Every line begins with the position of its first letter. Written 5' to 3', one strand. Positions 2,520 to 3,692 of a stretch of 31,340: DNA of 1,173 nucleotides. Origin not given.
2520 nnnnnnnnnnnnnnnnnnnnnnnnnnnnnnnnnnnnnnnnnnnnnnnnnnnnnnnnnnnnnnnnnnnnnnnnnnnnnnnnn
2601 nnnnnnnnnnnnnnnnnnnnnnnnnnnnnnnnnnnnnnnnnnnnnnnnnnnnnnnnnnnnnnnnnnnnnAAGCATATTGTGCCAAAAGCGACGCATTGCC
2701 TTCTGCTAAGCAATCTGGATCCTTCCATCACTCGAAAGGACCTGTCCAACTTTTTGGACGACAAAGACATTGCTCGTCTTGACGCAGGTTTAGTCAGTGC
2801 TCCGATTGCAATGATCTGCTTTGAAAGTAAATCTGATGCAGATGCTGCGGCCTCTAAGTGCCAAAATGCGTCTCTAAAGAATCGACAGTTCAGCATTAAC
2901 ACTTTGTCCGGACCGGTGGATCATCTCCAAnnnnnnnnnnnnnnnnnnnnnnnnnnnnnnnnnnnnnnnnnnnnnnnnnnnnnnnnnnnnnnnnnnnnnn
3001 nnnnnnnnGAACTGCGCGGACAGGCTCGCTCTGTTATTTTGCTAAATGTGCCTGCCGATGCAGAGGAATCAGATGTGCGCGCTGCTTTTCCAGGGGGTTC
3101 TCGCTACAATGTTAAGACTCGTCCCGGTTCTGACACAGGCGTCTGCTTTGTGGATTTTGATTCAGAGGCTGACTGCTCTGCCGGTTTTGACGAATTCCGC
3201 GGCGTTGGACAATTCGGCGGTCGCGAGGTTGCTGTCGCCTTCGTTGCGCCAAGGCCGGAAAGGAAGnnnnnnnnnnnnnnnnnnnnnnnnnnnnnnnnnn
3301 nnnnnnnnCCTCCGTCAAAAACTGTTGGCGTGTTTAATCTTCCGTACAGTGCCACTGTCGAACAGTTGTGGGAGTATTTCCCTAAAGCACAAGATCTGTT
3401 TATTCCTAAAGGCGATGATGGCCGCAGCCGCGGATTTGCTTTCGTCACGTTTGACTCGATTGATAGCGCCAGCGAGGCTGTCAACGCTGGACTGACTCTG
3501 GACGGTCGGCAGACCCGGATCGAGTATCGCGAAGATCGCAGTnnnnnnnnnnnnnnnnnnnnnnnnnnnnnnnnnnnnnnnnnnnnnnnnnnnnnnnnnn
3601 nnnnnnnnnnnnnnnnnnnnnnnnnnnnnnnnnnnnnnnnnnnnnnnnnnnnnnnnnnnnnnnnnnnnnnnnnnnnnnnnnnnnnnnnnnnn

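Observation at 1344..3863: Intronless nucleolin-like gene with near-identical in-frame tandem repeats: a possible functional retrogene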

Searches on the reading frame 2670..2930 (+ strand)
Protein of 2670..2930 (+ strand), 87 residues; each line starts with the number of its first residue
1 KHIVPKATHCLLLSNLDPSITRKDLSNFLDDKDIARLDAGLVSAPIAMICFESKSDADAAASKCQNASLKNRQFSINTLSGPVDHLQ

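Call 42: search_protein_families(library=pfam, proteins=[window:2670-2930:+], max_evalue=10)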
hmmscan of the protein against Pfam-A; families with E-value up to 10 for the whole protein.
seq(87 aa): 1 family
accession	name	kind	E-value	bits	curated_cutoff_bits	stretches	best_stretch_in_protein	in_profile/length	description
PF00076.28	RRM_1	-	6.3e-05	23.2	20.7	1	12-73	2-68/70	RNA recognition motif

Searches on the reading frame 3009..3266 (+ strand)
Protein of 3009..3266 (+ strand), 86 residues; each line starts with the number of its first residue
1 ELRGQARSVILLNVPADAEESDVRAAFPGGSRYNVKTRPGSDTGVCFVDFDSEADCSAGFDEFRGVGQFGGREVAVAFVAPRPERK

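Call 42: search_protein_families(library=pfam, proteins=[window:3009-3266:+], max_evalue=10)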
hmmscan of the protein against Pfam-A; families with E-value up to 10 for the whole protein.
seq(86 aa): 2 families
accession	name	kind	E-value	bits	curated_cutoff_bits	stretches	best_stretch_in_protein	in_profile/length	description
PF00076.28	RRM_1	-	0.0021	18.3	20.7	1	13-74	5-69/70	RNA recognition motif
PF10646.14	Germane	-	0.093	13.8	23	1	15-55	42-78/117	Sporulation and spore germination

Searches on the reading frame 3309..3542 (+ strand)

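Call 42: search_protein_families(library=pfam, proteins=[window:3309-3542:+], max_evalue=10)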
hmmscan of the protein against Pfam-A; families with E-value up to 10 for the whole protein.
seq(78 aa): 2 families
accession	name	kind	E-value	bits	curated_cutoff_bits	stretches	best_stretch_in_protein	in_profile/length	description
PF00076.28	RRM_1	-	4e-11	43.1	20.7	1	8-68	3-68/70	RNA recognition motif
PF07725.18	LRR_3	-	0.29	11.5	20.2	1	10-22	6-17/20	Leucine Rich Repeat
